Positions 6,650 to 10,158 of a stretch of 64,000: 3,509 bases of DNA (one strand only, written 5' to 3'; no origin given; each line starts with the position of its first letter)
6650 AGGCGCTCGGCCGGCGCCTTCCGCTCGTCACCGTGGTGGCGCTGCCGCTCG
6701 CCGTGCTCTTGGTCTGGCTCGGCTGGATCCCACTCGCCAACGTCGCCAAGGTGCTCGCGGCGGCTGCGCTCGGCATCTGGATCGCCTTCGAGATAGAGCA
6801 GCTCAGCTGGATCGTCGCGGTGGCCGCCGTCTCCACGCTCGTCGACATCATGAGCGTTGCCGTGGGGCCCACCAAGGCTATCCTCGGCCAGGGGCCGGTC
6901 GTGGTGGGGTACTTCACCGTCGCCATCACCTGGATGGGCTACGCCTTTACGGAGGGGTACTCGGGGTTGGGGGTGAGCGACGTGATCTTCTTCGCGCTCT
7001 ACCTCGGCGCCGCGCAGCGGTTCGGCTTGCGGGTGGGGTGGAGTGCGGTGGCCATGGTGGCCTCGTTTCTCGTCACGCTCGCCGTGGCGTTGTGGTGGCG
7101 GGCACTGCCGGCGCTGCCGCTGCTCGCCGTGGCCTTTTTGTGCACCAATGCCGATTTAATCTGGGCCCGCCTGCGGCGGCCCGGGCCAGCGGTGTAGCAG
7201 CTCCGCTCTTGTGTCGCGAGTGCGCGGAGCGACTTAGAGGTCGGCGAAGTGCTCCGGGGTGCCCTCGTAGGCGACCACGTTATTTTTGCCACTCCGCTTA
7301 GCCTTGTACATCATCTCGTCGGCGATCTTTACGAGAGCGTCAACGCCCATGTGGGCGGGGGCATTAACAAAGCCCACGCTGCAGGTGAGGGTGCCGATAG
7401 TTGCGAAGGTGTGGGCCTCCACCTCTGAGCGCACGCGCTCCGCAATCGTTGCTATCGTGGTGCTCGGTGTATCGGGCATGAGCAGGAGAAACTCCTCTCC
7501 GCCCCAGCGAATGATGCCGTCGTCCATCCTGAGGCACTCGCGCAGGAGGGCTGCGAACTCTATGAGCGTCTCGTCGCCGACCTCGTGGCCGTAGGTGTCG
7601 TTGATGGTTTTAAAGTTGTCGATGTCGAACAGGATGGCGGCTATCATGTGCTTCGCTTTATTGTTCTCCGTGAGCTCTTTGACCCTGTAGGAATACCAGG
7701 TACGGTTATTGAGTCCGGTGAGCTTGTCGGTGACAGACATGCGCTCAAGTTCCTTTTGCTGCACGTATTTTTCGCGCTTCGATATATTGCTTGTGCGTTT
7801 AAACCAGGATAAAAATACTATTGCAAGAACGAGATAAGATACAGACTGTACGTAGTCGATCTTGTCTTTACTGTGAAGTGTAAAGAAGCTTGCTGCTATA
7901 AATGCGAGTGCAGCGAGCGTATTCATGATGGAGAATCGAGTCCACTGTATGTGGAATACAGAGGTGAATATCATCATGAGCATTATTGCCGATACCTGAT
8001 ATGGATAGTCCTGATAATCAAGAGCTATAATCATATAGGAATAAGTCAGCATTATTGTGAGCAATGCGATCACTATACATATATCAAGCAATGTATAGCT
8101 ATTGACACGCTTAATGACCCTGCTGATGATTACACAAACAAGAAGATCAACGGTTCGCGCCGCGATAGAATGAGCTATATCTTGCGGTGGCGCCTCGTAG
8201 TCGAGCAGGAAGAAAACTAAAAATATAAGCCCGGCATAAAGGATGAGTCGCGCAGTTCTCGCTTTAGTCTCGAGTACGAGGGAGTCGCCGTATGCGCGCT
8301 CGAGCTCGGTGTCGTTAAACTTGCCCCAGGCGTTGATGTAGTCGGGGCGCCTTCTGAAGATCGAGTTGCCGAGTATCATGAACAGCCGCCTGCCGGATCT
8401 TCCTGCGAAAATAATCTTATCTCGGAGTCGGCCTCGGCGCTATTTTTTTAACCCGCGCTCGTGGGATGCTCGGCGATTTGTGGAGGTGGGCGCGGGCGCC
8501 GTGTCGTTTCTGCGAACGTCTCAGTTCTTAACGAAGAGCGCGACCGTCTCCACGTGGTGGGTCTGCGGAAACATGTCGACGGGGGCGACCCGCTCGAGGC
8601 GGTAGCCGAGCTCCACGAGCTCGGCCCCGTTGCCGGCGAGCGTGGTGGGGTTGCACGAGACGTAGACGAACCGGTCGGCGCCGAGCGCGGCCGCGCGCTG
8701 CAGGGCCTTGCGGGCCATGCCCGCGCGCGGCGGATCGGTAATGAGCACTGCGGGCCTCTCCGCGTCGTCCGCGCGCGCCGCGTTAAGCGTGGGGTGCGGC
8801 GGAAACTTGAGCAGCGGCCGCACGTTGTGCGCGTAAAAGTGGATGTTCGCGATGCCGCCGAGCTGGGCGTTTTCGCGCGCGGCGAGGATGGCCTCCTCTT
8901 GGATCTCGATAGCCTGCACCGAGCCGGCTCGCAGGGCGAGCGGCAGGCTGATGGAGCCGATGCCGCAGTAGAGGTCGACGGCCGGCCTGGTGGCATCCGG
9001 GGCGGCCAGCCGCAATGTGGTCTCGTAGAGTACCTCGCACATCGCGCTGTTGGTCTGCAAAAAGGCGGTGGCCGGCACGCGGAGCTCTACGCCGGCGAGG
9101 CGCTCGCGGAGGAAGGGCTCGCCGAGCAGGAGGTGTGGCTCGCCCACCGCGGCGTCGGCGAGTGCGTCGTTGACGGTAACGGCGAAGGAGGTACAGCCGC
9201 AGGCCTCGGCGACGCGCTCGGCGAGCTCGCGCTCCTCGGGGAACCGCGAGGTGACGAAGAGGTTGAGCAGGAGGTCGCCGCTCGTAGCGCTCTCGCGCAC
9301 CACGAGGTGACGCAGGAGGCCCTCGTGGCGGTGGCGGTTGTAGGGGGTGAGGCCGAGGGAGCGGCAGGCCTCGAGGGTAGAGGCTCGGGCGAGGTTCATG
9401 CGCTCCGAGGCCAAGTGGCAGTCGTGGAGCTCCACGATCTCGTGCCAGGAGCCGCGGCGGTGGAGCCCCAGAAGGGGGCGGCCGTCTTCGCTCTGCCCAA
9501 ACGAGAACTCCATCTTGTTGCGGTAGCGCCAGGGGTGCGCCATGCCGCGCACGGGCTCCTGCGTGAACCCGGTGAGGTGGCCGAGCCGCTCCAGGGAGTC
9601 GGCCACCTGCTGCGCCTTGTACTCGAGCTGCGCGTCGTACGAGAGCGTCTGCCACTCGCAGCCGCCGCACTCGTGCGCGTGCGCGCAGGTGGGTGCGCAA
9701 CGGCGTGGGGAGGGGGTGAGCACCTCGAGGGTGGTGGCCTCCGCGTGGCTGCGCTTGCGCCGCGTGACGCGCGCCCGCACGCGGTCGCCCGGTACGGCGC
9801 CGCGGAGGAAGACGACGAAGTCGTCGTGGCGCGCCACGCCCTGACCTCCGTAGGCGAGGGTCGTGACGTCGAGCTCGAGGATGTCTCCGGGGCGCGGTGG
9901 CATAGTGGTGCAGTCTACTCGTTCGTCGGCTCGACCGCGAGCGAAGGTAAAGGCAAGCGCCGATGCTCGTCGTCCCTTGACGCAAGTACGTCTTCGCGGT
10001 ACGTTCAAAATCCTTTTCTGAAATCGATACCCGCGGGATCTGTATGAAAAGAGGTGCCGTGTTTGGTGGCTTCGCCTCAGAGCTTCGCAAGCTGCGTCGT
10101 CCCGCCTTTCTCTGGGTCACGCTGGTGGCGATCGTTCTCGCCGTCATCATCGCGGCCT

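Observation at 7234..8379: Compositionally chimeric diguanylate cyclase: AT-rich membrane domain grafted onto a GC-rich GGDEF domain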

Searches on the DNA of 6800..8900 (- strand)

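Call 34: search_rna_families(source=window, start=6800, end=8900, threshold=evalue, max_evalue=1)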
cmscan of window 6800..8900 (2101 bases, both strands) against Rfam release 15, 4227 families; matches with E-value up to 1: 0.
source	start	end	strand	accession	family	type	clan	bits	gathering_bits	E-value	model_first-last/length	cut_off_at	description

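Call 57: search_dna_similar(query=window:7198-8520:-, collection=plasmids, mode=distant, max_rows=8)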
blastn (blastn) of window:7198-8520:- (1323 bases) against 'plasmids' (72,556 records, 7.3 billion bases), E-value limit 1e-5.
Records with a match: 54; places in all: 57; records where one place covers at least 80% of the query: 0.
Best place of each record, by identity: 80-90% 39; 60-80% 15.
By first word of the organism name: Ralstonia 9; Streptomyces 8; Rhizobium 5; Azospirillum 5; Shinella 3; Sinorhizobium 3; Methylobacterium 2; Microvirga 2; Paraburkholderia 2; Mycolicibacterium 2; and 11 more.
By predicted mobility (MOB-suite, as given by PLSDB): non-mobilizable 43; mobilizable 9; conjugative 2.
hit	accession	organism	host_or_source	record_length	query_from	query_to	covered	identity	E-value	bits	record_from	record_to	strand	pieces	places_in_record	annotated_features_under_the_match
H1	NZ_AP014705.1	Methylobacterium aquaticum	-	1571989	886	1057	13%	72.7%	3e-15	92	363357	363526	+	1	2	none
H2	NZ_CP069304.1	Shinella sp. PSBB067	monoisolate,Minnesota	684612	876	1031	12%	70.3%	4e-7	64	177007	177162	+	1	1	sensor domain-containing diguanylate cyclase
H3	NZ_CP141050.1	Microvirga lotononidis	-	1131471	893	1048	12%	69.4%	5e-6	61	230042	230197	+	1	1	none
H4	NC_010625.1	Paraburkholderia phymatum STM815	-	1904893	892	982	7%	75.8%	1e-7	66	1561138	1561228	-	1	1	record has no annotation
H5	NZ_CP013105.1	Paraburkholderia caribensis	-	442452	892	982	7%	74.7%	5e-6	62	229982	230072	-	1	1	GGDEF domain-containing protein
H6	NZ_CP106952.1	Eleftheria terrae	soil sample,soil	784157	893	968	6%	77.6%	5e-6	62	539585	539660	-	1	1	PAS domain S-box protein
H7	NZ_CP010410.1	Xanthomonas sacchari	cell culture,rice seeds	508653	894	968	6%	78.7%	4e-7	64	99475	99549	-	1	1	EAL domain-containing protein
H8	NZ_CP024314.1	Rhizobium sp. NXC24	Phaseolus vulgaris,cell culture,plant ...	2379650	886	958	6%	80.8%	9e-9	70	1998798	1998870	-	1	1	record has no annotation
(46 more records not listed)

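Call 58: search_dna_similar(query=window:7198-8520:-, collection=phages, mode=distant, max_rows=8)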
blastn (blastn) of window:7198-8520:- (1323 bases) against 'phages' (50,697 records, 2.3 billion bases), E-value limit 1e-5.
Records with a match: 2; places in all: 2; records where one place covers at least 80% of the query: 0.
Best place of each record, by identity: 80-90% 2.
By first word of the organism name: Bacteriophage 2.
By host as written in the record: - 2.
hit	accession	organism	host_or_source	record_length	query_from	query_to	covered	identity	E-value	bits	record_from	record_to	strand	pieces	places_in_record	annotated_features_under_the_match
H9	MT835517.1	Bacteriophage sp.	human fecal samples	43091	901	958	4%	84.5%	1e-7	65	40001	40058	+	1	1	record has no annotation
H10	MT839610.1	Bacteriophage sp.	human fecal samples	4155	893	947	4%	87.3%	1e-8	69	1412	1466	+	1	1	record has no annotation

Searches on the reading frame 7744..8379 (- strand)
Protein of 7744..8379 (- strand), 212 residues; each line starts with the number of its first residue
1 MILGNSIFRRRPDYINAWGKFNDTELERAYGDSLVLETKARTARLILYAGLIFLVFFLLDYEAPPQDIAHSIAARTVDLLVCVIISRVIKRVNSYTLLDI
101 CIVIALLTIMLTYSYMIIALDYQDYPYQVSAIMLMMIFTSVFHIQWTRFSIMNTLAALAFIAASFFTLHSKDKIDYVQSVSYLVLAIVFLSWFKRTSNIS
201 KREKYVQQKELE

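Call 20: find_homologous_proteins(query=window:7744-8379:-, max_evalue=0.001)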
Query window:7744-8379:-: 262 candidates shared short words with the query, none scored E <= 0.001.

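Call 29: search_protein_representatives(protein=window:7744-8379:-)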
Query: 212 residues. Proteins with E-value up to 0.001 (for the whole library): 19; up to 1e-10: 4; up to 1e-30: 1. The best 19 are listed.
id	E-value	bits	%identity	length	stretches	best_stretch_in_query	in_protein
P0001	2.5e-130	448.6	100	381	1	1-212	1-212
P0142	6.9e-14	68.7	28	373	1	13-212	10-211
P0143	3.8e-11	59.7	24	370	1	11-212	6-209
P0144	7.6e-11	58.8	28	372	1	17-210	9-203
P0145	2.4e-08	50.6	25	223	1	13-211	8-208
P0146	3.3e-07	46.9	24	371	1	15-211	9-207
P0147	2.9e-06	43.8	23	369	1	11-211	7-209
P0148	1.2e-05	41.8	26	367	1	13-210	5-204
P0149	1.3e-05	41.7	25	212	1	13-203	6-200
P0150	3.3e-05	40.4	23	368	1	15-211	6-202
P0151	3.4e-05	40.3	28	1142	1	148-187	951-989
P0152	4.0e-05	40.1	26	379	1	8-209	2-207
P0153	4.2e-05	40.0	25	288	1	108-211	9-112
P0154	4.3e-05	40.0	23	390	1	20-211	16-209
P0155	5.8e-05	39.6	26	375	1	13-211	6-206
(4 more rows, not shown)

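Call 36: find_encoding_contigs(protein=P0142, flank=5000, max_places=2)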
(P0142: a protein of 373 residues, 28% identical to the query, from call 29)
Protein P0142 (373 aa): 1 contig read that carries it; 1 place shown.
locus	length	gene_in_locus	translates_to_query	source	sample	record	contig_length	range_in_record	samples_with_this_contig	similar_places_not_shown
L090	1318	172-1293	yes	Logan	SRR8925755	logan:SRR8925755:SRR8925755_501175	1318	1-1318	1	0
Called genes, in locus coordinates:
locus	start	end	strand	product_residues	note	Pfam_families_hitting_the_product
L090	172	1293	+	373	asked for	PF20968:MASE8 (weak), PF00990:GGDEF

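Call 37: find_encoding_contigs(protein=P0143, flank=5000, max_places=2)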
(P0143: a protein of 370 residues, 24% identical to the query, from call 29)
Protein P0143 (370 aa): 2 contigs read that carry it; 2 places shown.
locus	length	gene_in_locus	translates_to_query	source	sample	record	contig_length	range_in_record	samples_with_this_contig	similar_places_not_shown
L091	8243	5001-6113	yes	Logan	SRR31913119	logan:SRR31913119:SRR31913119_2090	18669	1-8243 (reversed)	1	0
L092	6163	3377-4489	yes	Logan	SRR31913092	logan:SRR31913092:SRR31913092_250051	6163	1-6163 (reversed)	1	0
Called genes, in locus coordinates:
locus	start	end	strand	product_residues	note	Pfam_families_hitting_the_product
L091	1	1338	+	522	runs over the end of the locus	PF00933:Glyco_hydro_3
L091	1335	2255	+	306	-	PF01869:BcrAD_BadFG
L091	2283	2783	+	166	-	PF00583:Acetyltransf_1 (weak), PF13508:Acetyltransf_7 (weak)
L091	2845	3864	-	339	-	PF01208:URO-D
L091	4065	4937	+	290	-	PF02311:AraC_binding, PF07883:Cupin_2, PF00165:HTH_AraC (weak), PF12833:HTH_18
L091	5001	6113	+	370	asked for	PF00990:GGDEF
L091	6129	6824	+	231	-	PF21831:DUF6891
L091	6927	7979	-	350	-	PF01408:GFO_IDH_MocA, PF22725:GFO_IDH_MocA_C3, PF02894:GFO_IDH_MocA_C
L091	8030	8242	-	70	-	?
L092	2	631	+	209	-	?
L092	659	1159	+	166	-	PF00583:Acetyltransf_1 (weak), PF13508:Acetyltransf_7 (weak)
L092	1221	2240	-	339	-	PF01208:URO-D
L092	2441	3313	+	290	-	PF02311:AraC_binding, PF07883:Cupin_2, PF00165:HTH_AraC (weak), PF12833:HTH_18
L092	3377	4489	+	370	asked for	PF00990:GGDEF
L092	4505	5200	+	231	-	PF21831:DUF6891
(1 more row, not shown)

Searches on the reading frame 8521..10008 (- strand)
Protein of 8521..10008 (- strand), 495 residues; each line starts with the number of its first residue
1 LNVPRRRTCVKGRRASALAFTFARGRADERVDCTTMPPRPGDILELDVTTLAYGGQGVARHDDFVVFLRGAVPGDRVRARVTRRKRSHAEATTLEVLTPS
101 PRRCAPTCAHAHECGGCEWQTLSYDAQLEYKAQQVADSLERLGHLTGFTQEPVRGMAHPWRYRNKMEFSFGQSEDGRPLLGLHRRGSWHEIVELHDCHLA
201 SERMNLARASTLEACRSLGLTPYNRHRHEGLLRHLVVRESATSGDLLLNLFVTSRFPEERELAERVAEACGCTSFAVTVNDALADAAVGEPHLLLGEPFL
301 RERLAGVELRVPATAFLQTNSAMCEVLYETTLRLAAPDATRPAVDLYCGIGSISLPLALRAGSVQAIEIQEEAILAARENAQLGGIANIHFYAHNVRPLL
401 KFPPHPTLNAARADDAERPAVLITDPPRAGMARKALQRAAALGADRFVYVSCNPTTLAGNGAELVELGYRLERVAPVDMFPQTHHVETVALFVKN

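Call 8: search_protein_families(library=pfam, proteins=[window:8521-10008:-], max_evalue=0.01)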
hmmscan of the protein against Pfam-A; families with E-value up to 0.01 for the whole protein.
window:8521-10008:- (495 aa): 5 families
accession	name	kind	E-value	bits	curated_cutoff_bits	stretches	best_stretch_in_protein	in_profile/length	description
PF05958.17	tRNA_U5-meth_tr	-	4e-23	82.5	23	1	308-492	171-354/357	tRNA (Uracil-5-)-methyltransferase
PF01938.26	TRAM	-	1e-08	35.4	21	1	40-92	4-59/61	TRAM domain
PF13847.12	Methyltransf_31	-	3.2e-06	27.3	27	1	343-397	7-64/145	Methyltransferase domain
PF05175.20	MTS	-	6e-05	23.2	23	1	339-396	31-90/170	Methyltransferase small domain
PF13649.12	Methyltransf_25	-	0.00011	23.2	27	1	344-402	2-60/97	Methyltransferase domain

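Call 14: find_related_loci(query=window:8521-10008:-, collection=genome_contigs, flank=10000)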
Query window:8521-10008:- (495 aa) in genome_contigs; peptide patterns used: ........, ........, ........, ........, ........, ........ (x = any residue, [..] = any of these).
600 stretches matched a pattern (row limit reached: there are more); 598 encode a relative of the query (tblastn E <= 1e-3); the best 80 are kept; 80 distinct loci.
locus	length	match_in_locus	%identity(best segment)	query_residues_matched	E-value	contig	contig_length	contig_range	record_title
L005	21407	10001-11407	73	25-492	0e+0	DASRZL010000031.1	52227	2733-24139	MAG TPA_asm: Thermoleophilia bacterium isolate SMAG_U14282 k141_26069, whole genome shotgun sequence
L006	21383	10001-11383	73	36-495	0e+0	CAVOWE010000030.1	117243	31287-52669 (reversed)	MAG: uncultured Thermoleophilia bacterium isolate MFD00032.bin.3.236 genome assembly, contig: contig_79795, whole genome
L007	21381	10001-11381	72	36-495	0e+0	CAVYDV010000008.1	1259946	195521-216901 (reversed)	MAG: uncultured Thermoleophilia bacterium isolate MFD03804.bin.2.198 genome assembly, contig: contig_9876, whole genome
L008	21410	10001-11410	74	24-492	0e+0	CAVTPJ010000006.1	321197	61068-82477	MAG: uncultured Thermoleophilia bacterium isolate MFD00905.bin.2.53 genome assembly, contig: contig_37520, whole genome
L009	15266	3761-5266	44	31-495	2e-108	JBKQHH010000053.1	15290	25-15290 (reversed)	MAG: Solirubrobacteraceae bacterium isolate MHr3G3H3I__bin_89 MHr3G3H3I_000000086650, whole genome shotgun sequence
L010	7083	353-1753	45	38-495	2e-108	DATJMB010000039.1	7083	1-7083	MAG TPA_asm: Solirubrobacteraceae bacterium isolate SMAG_U14824 k141_1664280, whole genome shotgun sequence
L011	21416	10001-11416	45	38-495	8e-108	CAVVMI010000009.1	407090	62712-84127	MAG: uncultured Solirubrobacterales bacterium isolate MFD04463.bin.2.181 genome assembly, contig: contig_6179, whole gen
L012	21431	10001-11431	43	41-492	4e-107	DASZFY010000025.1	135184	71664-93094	MAG TPA_asm: Solirubrobacteraceae bacterium isolate SMAG_U6534 k141_1510869, whole genome shotgun sequence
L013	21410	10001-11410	43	38-495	1e-106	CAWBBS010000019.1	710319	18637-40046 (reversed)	MAG: uncultured Solirubrobacteraceae bacterium isolate MFD04780.bin.2.74 genome assembly, contig: contig_8020, whole gen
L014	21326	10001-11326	46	38-495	9e-106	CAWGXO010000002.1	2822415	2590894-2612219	MAG: uncultured Actinomycetes bacterium isolate MFD01721.bin.2.226 genome assembly, contig: contig_9611, whole genome sh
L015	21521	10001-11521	42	26-495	5e-106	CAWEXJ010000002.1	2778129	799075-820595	MAG: uncultured Solirubrobacteraceae bacterium isolate MFD09671.bin.1.184 genome assembly, contig: contig_6777, whole ge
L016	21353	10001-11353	45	38-492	7e-106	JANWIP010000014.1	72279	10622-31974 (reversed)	MAG: Solirubrobacteraceae bacterium isolate CRAIB_MAG44 c_000000059157, whole genome shotgun sequence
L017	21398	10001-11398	44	38-495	6e-105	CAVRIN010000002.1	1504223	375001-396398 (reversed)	MAG: uncultured Solirubrobacteraceae bacterium isolate MFD05841.bin.2.37 genome assembly, contig: contig_24855, whole ge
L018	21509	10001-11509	43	11-492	9e-105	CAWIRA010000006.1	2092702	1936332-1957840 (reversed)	MAG: uncultured Solirubrobacteraceae bacterium isolate MFD00964.bin.1.307 genome assembly, contig: contig_9632, whole ge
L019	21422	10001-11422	43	32-495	2e-104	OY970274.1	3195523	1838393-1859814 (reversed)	MAG: uncultured Solirubrobacterales bacterium isolate MFD09495.bin.c.8 genome assembly, chromosome: 1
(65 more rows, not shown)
